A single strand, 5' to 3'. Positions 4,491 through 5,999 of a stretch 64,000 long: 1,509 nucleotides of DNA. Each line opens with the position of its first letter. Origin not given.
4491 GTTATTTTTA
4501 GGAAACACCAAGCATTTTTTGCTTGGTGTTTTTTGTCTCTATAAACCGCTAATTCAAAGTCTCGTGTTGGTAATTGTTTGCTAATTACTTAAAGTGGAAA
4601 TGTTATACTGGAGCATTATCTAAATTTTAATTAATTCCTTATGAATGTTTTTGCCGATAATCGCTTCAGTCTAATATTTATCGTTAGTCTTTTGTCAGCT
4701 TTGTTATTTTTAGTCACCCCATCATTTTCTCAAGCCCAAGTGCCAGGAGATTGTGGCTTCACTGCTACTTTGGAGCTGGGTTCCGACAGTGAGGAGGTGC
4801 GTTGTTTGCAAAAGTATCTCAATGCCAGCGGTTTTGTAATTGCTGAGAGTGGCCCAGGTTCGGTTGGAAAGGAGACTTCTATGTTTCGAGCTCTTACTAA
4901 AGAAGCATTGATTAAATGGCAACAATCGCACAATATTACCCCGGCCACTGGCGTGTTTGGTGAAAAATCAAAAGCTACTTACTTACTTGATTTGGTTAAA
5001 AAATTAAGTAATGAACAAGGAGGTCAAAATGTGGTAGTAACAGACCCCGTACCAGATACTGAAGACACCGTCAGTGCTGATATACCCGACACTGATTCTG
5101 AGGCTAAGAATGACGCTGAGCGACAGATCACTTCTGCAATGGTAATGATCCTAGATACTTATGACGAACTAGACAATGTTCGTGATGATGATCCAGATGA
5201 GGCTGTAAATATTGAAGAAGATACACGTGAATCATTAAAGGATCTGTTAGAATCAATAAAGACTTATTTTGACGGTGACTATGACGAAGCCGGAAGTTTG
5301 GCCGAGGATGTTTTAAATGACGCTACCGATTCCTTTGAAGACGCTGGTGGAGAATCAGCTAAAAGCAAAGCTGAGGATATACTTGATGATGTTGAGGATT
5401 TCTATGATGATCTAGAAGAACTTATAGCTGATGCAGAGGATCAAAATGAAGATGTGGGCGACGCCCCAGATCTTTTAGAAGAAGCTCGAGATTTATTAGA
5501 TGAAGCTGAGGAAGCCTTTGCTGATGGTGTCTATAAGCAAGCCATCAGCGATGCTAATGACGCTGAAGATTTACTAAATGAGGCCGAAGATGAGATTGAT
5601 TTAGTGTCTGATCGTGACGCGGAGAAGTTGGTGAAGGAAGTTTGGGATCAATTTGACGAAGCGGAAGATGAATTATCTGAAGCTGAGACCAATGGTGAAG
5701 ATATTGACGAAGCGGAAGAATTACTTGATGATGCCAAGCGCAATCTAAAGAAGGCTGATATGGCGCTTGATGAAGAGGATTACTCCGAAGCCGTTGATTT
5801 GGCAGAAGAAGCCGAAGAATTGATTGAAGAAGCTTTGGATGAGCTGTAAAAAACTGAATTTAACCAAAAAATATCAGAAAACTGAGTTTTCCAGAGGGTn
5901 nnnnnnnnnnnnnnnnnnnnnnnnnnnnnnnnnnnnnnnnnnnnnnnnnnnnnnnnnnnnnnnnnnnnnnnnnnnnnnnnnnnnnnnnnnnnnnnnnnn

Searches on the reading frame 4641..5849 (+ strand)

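Call 3: search_protein_families(library=pfam, proteins=[window:4641-5849:+], max_evalue=0.1)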
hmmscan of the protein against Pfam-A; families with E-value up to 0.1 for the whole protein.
window:4641-5849:+ (402 aa): 5 families
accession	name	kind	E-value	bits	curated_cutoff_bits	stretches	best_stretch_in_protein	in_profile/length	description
PF01471.23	PG_binding_1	-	8.2e-08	32.8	23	1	50-108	2-51/57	Putative peptidoglycan binding domain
PF14346.11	DUF4398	-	1.1e-07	32.7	27.9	2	337-398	2-62/78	Domain of unknown function (DUF4398)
PF05168.19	HEPN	-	0.00071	20.2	22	0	358-394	1-37/117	HEPN domain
PF22485.1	DUF6987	-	0.05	13.8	26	0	323-400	48-126/200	Domain of unknown function (DUF6987)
PF21918.1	cas_Cpf1_2nd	-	0.095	13.1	27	1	194-291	94-178/225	CRISPR-associated endonuclease Cpf1 REC2 domain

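Call 4: search_protein_families(library=ncbifam, proteins=[window:4641-5849:+], max_evalue=0.1)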
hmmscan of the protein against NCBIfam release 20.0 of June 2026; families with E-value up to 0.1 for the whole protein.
window:4641-5849:+ (402 aa): 2 families
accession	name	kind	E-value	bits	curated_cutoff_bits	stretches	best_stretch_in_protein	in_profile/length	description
NF052674.1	SAXB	equivalog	0.00065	20.1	95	0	364-394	61-91/111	SoxAX-binding protein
NF038027.1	TssQ_fam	subfamily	0.056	14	65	0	280-313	4-37/100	TssQ family T6SS-associated lipoprotein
